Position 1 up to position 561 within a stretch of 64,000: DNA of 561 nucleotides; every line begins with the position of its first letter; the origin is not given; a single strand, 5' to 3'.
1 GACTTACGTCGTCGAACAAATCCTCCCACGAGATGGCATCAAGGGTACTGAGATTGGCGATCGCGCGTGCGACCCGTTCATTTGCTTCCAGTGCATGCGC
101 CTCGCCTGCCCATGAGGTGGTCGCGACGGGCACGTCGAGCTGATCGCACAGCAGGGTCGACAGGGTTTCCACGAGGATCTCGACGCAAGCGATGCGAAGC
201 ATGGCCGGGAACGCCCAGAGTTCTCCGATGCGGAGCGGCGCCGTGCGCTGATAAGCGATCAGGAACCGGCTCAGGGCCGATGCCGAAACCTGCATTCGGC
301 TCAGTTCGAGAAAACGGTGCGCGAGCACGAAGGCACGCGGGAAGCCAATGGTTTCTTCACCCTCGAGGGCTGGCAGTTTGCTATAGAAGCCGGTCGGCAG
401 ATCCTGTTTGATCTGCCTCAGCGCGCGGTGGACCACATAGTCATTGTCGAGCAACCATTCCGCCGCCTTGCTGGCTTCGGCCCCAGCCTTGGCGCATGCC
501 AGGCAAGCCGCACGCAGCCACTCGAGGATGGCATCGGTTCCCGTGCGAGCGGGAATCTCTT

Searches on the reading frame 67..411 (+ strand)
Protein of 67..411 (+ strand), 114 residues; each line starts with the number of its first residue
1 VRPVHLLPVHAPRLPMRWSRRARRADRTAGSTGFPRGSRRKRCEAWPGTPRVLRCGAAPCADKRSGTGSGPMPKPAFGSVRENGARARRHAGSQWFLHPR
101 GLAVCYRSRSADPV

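Call 76: search_protein_families(library=padloc, alignment_id=A5, max_evalue=0.00001)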
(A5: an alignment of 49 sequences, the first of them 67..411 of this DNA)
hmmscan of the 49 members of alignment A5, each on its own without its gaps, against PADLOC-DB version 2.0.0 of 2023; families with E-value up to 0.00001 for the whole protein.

A. member 1, window:67-411:+ (114 aa): 0 families

B. families by the number of members that match (of 49 scanned): 3 families
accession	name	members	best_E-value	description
PDLC04134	mad2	1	6e-22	mads_2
PDLC04133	mad1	1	3.6e-09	mads_1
PDLC02926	HTH_VI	1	4.5e-09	-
